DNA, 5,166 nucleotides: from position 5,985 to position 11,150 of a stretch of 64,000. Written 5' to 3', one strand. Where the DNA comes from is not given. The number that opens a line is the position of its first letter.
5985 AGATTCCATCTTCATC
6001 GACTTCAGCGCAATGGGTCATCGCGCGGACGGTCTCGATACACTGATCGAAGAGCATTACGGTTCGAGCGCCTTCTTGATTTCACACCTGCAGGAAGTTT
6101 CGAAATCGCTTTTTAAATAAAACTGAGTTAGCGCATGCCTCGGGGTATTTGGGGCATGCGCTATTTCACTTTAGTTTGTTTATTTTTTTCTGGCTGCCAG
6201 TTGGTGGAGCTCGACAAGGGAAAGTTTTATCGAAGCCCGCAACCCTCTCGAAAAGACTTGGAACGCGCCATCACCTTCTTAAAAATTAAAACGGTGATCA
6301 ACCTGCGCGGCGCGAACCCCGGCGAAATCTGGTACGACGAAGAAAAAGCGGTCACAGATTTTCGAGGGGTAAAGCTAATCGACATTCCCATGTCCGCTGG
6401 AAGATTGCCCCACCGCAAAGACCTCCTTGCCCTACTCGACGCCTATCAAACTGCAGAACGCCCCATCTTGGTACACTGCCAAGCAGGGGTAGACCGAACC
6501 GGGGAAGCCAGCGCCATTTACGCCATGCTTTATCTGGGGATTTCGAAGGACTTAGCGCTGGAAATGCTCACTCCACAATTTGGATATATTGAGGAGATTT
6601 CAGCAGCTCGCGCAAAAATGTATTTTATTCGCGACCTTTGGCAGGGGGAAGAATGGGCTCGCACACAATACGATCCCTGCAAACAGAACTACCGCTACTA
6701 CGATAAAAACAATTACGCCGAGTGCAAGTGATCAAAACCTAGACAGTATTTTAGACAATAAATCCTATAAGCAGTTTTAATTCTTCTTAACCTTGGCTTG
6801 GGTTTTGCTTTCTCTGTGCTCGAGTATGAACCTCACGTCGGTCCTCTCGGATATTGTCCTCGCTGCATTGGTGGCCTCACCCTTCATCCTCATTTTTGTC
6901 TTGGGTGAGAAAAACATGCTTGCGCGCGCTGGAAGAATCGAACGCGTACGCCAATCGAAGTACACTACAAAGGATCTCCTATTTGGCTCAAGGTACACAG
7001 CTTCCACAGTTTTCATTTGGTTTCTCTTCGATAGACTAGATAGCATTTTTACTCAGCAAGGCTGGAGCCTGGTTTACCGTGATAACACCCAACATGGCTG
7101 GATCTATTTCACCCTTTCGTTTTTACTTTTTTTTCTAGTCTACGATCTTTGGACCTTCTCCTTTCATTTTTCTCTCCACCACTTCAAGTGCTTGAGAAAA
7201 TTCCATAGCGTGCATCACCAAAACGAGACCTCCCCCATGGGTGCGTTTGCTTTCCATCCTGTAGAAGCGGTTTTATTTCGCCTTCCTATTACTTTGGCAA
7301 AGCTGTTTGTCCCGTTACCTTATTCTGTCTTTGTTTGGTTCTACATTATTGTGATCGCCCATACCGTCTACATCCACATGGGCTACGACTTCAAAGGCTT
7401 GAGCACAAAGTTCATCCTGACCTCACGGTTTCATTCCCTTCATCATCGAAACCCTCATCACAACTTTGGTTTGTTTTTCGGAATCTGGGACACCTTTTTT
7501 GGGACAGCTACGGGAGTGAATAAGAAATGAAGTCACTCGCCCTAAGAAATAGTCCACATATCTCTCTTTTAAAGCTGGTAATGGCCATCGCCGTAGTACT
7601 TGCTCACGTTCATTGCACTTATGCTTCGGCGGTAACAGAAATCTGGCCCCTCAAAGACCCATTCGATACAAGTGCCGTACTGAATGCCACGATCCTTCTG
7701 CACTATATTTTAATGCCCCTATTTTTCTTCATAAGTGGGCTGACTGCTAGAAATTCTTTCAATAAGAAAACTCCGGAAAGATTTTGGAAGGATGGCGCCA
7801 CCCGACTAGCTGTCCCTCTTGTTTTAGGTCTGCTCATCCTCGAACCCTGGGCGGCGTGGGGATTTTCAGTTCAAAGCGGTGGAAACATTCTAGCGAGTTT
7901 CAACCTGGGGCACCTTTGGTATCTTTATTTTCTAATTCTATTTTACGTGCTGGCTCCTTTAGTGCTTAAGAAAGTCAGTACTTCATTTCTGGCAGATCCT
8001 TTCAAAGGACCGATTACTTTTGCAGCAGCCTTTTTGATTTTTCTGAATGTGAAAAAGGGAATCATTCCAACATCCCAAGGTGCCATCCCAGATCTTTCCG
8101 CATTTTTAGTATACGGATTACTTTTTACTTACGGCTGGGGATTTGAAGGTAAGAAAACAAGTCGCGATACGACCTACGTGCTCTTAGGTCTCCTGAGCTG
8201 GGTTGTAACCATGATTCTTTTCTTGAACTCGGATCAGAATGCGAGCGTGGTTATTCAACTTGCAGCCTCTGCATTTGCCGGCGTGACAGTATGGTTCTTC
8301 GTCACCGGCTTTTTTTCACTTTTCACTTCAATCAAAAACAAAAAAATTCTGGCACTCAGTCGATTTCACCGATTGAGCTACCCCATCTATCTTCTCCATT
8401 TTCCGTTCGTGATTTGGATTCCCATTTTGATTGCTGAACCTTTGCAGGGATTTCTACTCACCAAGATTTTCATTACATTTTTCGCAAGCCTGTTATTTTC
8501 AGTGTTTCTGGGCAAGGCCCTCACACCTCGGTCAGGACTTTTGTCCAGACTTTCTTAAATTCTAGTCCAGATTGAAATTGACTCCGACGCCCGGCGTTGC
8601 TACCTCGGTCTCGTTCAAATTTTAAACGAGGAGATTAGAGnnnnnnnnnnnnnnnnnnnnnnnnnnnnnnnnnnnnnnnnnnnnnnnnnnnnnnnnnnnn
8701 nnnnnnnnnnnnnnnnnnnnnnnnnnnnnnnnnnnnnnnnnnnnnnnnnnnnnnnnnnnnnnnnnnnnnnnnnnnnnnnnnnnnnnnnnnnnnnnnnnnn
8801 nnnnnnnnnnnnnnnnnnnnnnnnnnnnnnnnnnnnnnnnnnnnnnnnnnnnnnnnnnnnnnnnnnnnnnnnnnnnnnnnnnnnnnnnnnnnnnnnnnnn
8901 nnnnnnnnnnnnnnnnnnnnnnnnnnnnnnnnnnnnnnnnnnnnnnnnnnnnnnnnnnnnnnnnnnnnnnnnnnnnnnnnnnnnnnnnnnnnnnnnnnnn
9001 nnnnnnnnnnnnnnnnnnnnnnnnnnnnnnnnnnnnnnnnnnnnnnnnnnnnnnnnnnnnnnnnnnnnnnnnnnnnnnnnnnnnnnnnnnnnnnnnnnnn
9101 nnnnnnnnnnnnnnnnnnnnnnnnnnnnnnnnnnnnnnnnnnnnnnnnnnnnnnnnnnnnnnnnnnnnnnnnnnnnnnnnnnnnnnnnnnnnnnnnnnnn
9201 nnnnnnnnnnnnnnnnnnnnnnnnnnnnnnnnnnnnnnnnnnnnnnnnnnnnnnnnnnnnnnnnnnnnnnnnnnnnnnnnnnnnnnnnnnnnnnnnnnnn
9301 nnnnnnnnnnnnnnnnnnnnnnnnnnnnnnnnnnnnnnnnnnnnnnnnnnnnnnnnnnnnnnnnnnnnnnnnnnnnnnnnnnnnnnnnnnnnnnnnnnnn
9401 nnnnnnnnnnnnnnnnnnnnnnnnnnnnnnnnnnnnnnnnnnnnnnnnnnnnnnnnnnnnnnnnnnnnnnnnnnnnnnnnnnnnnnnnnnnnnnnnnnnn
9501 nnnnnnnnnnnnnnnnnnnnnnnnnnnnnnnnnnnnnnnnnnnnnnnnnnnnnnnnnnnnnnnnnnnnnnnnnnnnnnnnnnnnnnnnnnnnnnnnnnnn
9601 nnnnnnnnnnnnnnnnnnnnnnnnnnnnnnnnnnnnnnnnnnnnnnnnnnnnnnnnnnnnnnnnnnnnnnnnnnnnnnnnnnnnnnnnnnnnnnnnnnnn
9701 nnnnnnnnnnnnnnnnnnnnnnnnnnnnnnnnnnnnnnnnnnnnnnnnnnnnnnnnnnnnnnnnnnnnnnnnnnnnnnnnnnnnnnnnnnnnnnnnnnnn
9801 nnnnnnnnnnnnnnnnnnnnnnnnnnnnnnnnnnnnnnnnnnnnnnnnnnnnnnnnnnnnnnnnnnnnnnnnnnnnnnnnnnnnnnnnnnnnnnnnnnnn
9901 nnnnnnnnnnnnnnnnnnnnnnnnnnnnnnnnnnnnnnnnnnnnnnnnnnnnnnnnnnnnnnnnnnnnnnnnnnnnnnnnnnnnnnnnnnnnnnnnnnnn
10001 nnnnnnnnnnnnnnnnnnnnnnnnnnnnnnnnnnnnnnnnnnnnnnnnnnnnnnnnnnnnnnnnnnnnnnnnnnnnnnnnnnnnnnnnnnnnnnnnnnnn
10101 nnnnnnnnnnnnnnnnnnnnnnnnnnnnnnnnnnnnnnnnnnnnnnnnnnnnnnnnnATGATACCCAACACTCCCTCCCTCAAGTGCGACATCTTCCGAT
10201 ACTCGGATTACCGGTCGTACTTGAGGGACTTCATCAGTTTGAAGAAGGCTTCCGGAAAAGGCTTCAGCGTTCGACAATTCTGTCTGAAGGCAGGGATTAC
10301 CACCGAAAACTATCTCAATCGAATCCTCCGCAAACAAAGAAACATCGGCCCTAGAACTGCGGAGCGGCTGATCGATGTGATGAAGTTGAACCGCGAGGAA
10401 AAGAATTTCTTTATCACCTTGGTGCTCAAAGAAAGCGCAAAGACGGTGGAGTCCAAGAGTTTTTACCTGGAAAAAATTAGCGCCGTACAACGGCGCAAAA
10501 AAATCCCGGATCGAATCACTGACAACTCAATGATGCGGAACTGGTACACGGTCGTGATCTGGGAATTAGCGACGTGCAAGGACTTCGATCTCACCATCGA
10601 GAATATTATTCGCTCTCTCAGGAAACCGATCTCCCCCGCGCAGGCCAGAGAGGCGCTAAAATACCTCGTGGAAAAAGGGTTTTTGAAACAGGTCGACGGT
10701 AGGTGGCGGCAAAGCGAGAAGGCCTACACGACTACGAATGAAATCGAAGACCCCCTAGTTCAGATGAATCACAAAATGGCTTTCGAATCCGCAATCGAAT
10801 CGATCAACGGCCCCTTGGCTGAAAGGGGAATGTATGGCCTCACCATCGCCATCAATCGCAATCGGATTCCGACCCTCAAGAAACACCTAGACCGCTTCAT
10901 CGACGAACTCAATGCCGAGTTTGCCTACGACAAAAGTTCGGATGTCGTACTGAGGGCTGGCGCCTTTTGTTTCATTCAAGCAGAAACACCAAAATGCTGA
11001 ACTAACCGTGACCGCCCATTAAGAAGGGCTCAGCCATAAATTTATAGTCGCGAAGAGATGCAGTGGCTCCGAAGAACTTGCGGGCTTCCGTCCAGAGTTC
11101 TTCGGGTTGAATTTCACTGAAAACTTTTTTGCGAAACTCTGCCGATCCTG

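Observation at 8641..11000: Secreted HExxH protein with a perfect 51-bp C-terminal tandem duplication, ATGA-coupled to a TIGR02147-family HTH protein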

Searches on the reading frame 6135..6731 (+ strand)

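Call 5: search_protein_families(library=pfam, proteins=[window:6135-6731:+], max_evalue=0.1)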
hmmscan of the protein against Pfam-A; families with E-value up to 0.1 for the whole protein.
window:6135-6731:+ (198 aa): 11 families
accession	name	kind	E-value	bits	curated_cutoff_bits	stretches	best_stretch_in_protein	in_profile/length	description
PF22741.1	PTP-NADK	-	9.1e-10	38.6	27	1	29-127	28-126/163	DSP-PTPase phosphatase fused to NAD+ Kinase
PF13350.11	Y_phosphatase3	-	6.3e-09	36.6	22.2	1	99-139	120-158/240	Tyrosine phosphatase family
PF22784.1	PTP-SAK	-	6.1e-08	33.3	27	1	35-148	16-126/153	Swiss Army Knife protein, DSP-PTPase phosphatase domain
PF00782.25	DSPc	-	2e-07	31.3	33.5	1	49-146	17-111/133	Dual specificity phosphatase, catalytic domain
PF22785.1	Tc-R-P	-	5.6e-07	30.5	27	1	49-129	22-100/106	Polymorphic toxin system, DSP-PTPase phosphatase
PF00102.32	Y_phosphatase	-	4.7e-05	23.6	20.9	1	95-135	152-196/234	Protein-tyrosine phosphatase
PF14566.11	PTPlike_phytase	-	0.0003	21.3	27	1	84-132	107-157/158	Inositol hexakisphosphate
PF04273.18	BLH_phosphatase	-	0.0025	18.5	26.1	1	32-119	10-97/110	Beta-lactamase hydrolase-like protein, phosphatase-like domain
PF06602.19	Myotub-related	-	0.041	13.2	25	1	104-131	228-255/352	Myotubularin-like phosphatase domain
PF03162.18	Y_phosphatase2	-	0.052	13.6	27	0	30-123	13-106/165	Tyrosine phosphatase family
PF17362.7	pXO2-34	-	0.058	14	30.8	0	18-59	19-58/79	Family of unknown function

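Call 6: search_protein_families(library=ncbifam, proteins=[window:6135-6731:+], max_evalue=0.1)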
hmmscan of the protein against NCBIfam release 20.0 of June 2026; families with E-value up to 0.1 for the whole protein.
window:6135-6731:+ (198 aa): 2 families
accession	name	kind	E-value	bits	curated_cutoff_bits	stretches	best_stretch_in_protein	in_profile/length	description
TIGR01244.1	TIGR01244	subfamily_domain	4.8e-05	23.4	85.85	1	30-119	8-97/135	TIGR01244 family sulfur transferase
NF040641.1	bifunc_ST_SDO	equivalog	0.04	12.8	625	1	34-120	10-96/423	bifunctional sulfur transferase/dioxygenase Blh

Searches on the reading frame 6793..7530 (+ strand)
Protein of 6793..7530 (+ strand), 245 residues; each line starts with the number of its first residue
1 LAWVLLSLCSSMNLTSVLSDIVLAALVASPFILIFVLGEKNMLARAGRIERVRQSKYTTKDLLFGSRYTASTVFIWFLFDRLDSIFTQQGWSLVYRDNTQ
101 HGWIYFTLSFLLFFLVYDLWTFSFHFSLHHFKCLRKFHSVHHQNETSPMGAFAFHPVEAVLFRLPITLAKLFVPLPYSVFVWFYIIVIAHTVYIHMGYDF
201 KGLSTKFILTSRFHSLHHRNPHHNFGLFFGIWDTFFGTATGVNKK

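Call 5: search_protein_families(library=pfam, proteins=[window:6793-7530:+], max_evalue=0.1)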
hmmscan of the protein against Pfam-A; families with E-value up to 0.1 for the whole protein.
window:6793-7530:+ (245 aa): 1 family
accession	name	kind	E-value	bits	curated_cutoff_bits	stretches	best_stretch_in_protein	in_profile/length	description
PF04116.19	FA_hydroxylase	-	9.9e-24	84.7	31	1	110-238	1-132/132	Fatty acid hydroxylase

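Call 6: search_protein_families(library=ncbifam, proteins=[window:6793-7530:+], max_evalue=0.1)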
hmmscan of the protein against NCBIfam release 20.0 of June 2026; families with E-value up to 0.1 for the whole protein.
window:6793-7530:+ (245 aa): 0 families

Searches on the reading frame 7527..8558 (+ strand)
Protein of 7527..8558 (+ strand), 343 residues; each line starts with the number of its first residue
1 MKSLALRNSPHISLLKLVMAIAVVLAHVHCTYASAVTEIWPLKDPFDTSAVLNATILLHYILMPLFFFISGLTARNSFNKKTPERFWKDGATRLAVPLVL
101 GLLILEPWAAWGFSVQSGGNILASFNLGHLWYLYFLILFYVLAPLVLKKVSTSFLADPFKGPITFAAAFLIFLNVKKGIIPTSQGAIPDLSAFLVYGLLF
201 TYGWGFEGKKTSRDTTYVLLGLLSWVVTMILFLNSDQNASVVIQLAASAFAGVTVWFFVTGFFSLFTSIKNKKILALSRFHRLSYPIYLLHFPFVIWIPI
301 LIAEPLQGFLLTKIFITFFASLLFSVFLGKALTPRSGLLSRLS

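Call 5: search_protein_families(library=pfam, proteins=[window:7527-8558:+], max_evalue=0.1)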
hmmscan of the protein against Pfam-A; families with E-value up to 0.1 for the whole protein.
window:7527-8558:+ (343 aa): 1 family
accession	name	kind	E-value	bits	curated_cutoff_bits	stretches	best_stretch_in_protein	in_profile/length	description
PF01757.29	Acyl_transf_3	-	7.3e-22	78.3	31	1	12-328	4-324/326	Acyltransferase domain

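Call 6: search_protein_families(library=ncbifam, proteins=[window:7527-8558:+], max_evalue=0.1)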
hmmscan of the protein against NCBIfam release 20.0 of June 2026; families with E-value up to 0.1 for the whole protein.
window:7527-8558:+ (343 aa): 1 family
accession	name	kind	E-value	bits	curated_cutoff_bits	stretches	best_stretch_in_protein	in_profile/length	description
NF003014.0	PRK03854.1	equivalog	5.8e-11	42.2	338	2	23-153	23-163/386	glucans biosynthesis protein MdoC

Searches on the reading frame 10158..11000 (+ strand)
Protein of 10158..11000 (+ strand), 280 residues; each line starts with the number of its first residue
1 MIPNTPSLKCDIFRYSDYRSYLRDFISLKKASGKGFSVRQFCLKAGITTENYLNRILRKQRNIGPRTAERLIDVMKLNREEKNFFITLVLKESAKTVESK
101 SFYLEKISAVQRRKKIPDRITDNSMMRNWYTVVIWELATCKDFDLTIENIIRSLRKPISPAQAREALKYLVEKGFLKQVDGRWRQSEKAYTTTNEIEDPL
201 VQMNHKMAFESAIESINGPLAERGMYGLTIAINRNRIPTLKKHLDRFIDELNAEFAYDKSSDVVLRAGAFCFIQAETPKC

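Call 5: search_protein_families(library=pfam, proteins=[window:10158-11000:+], max_evalue=0.1)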
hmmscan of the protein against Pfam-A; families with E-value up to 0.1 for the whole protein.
window:10158-11000:+ (280 aa): 3 families
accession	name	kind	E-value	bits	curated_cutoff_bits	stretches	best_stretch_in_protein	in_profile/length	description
PF14394.12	DUF4423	-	1.8e-24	86.9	30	1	125-258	17-150/165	Domain of unknown function (DUF4423)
PF01381.28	HTH_3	-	0.0068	16.9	23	1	34-80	8-53/55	Helix-turn-helix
PF10415.14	FumaraseC_C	-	0.074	13.9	32.5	0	29-59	19-49/54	Fumarase C C-terminus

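Call 6: search_protein_families(library=ncbifam, proteins=[window:10158-11000:+], max_evalue=0.1)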
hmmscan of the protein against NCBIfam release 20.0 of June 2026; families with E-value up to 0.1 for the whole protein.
window:10158-11000:+ (280 aa): 1 family
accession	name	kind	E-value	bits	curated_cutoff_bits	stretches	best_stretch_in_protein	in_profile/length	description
TIGR02147.1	Fsuc_second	paralog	2e-50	171.8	50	1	11-266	3-261/272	TIGR02147 family protein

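Call 9: search_protein_families(library=phrogs, proteins=[window:10158-10997:+], max_evalue=0.1)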
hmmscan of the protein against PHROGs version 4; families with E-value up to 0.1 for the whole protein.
window:10158-10997:+ (280 aa): 3 families
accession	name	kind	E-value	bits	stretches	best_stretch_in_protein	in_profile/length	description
phrog_5978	-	unknown function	0.005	17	1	78-187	252-352/364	-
phrog_8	-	transcription regulation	0.025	15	1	31-152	168-254/346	transcriptional regulator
phrog_1368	-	transcription regulation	0.031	15.1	0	159-208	40-90/101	transcriptional regulator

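Call 32: find_homologous_proteins(query=window:10158-10997:+, max_evalue=1e-10)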
Query window:10158-10997:+ (280 aa): 3 proteins with E <= 1e-10 among 461 candidates.
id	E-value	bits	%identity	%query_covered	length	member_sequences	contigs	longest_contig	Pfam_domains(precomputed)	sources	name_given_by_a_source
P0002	4.1e-183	625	100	100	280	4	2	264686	PF14394.13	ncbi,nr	ncbi:TIGR02147 family protein [bacterium]|nr:TIGR02147 family protein [bacterium]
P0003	2.7e-62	229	43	96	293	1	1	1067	PF14394.13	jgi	jgi:uncharacterized protein (TIGR02147 family)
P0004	5.6e-53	198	37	95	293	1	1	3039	PF14394.13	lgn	-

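Call 52: search_solved_structures(query=A5, max_evalue=10, show_alignments=2)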
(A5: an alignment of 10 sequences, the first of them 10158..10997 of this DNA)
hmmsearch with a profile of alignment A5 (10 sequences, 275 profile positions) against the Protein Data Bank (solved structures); distinct sequences matched with E-value up to 10: 1.
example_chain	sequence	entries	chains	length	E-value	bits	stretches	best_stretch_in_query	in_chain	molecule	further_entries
3kxa_A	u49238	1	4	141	0.97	11.8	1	27-74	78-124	Putative uncharacterized protein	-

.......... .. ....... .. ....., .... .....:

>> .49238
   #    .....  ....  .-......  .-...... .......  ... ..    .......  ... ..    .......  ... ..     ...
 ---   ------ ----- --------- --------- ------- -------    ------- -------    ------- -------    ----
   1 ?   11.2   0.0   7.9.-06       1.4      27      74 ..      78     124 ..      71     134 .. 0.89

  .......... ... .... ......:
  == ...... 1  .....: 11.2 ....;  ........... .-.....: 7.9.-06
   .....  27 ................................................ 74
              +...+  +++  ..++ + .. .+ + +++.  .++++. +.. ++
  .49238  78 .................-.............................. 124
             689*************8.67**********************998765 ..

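Call 54: find_related_loci(query=A5, collection=genome_contigs, flank=4000)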
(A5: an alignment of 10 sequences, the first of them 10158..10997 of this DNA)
Query A5 (280 aa) in genome_contigs; peptide patterns used: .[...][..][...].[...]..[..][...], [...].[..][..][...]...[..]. (x = any residue, [..] = any of these).
64 stretches matched a pattern; 5 encode a relative of the query (tblastn E <= 1e-3); 5 distinct loci.
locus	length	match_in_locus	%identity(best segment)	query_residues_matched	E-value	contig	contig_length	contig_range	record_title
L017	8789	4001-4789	46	11-272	1e-81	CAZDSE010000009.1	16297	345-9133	MAG TPA_asm: uncultured bacterium isolate binchicken_co125_1166 genome assembly, contig: NODE_7211_length_16297_cov_3.63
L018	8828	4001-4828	41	5-277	2e-70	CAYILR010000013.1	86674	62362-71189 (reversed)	MAG TPA_asm: uncultured Bacteriovoracaceae bacterium isolate ERP119705_co22_306 genome assembly, contig: NODE_119_length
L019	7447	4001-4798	40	12-277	1e-69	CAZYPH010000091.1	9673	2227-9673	MAG TPA_asm: uncultured Oligoflexia bacterium isolate SRP286056_co2_185 genome assembly, contig: NODE_11921_length_9673_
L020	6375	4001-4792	39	12-272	2e-63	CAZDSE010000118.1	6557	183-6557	MAG TPA_asm: uncultured bacterium isolate binchicken_co125_1166 genome assembly, contig: NODE_23394_length_6557_cov_3.50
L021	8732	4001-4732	33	11-252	6e-40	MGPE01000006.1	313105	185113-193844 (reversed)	MAG: Deltaproteobacteria bacterium GWA2_38_16 gwa2_scaffold_18, whole genome shotgun sequence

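Call 56: search_protein_families(library=pfam, proteins=[L021:2953-3918:+, L021:4813-5301:+, L021:3995-4813:+, L019:2467-3912:+, L019:1129-2373:+, L018:5599-8826:+], max_evalue=0.01)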
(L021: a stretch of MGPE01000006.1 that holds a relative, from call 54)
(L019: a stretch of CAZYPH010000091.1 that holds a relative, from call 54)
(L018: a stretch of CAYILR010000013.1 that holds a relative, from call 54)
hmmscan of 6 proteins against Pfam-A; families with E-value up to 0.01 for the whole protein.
L021:2953-3918:+ (322 aa): 1 family
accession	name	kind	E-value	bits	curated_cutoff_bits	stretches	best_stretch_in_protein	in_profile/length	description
PF00082.27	Peptidase_S8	-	2.6e-24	86.5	21.8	1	47-291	2-272/288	Subtilase family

L021:4813-5301:+ (163 aa): 0 families

L021:3995-4813:+ (273 aa): 1 family
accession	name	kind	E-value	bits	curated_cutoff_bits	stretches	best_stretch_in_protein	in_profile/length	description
PF14394.12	DUF4423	-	1.8e-43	148.6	30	1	107-268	6-165/165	Domain of unknown function (DUF4423)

L019:2467-3912:+ (482 aa): 0 families

L019:1129-2373:+ (415 aa): 0 families

L018:5599-8826:+ (1076 aa): 1 family
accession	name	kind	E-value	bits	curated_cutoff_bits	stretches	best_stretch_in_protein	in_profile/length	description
PF00082.27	Peptidase_S8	-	9e-25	88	21.8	1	126-330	55-280/288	Subtilase family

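Call 73: search_protein_families(library=padloc, proteins=[window:10158-10997:+], max_evalue=0.1)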
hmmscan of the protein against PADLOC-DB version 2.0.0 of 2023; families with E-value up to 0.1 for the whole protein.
window:10158-10997:+ (280 aa): 1 family
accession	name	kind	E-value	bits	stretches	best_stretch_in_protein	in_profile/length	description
PDLC03963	SoFic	-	0.016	12.6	1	83-186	250-347/361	-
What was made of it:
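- On Known anti-phage defence or phage protein families: Nothing significant was found; the best hits are E 0.016 (SoFic) and E 0.005 (calls 9, 73).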

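Call 81: find_encoding_contigs(protein=P0024, flank=10000, max_places=4)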
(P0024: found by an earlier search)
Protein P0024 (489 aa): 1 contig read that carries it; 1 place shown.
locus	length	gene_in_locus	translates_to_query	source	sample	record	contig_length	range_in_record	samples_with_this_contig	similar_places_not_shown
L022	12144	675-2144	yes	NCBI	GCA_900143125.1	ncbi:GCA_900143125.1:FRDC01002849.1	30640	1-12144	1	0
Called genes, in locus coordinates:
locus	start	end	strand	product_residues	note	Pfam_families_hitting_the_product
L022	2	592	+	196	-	?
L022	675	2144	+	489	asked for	-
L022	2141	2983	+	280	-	PF14394:DUF4423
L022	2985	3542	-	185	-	PF01207:Dus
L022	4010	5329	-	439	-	PF05195:AMP_N, PF00557:Peptidase_M24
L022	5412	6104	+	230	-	PF02511:Thy1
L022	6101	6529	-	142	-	-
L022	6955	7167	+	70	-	-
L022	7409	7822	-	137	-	PF04536:TPM_phosphatase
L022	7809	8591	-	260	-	PF04536:TPM_phosphatase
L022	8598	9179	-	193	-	PF04011:LemA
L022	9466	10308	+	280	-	PF00318:Ribosomal_S2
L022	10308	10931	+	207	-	PF00889:EF_TS, PF25025:EF-Ts_N (weak)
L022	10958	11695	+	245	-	PF00696:AA_kinase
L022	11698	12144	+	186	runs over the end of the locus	PF01765:RRF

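Call 84: find_related_loci(query=A5, collection=metagenome_contigs, flank=3500)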
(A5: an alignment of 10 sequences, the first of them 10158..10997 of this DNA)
Query A5 (280 aa) in metagenome_contigs; peptide patterns used: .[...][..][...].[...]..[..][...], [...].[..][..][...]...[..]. (x = any residue, [..] = any of these).
80 stretches matched a pattern; 7 encode a relative of the query (tblastn E <= 1e-3); 7 distinct loci.
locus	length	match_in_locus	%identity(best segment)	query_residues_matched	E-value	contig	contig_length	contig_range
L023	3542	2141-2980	99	1-280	0e+0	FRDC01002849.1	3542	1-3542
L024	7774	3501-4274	42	15-272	3e-71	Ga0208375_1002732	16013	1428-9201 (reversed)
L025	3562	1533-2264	33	11-252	4e-40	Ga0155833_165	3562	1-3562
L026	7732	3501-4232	33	11-252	5e-40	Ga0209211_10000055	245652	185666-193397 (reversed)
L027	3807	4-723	33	15-252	6e-38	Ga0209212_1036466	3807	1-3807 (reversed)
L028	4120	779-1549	31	10-264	1e-31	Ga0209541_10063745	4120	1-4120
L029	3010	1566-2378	25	12-276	4e-17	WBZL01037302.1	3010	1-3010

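Call 96: search_protein_families(library=pfam, alignment_id=A5, max_evalue=0.1)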
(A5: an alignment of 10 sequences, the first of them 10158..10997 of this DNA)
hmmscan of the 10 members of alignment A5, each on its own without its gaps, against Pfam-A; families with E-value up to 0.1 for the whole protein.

A. member 1, window:10158-10997:+ (280 aa): 3 families
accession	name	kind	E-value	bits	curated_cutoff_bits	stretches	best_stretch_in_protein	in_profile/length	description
PF14394.12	DUF4423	-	1.8e-24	86.9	30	1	125-258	17-150/165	Domain of unknown function (DUF4423)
PF01381.28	HTH_3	-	0.0068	16.9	23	1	34-80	8-53/55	Helix-turn-helix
PF10415.14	FumaraseC_C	-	0.074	13.9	32.5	0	29-59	19-49/54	Fumarase C C-terminus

B. families by the number of members that match (of 10 scanned): 8 families
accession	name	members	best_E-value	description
PF14394.12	DUF4423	10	3.8e-41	Domain of unknown function (DUF4423)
PF01381.28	HTH_3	2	0.0068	Helix-turn-helix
PF13282.11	DUF4070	1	0.00094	Domain of unknown function (DUF4070)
PF06069.16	PerC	1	0.0037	PerC transcriptional activator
PF21763.2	DHH_CID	1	0.0055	DHH-CID domain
PF13399.11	LytR_C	1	0.019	LytR cell envelope-related transcriptional attenuator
PF17727.6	CtsR_C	1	0.044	CtsR C-terminal dimerization domain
PF10415.14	FumaraseC_C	1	0.074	Fumarase C C-terminus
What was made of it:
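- On Pfam DUF4423 (PF14394): All 10 aligned partners match (call 96).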
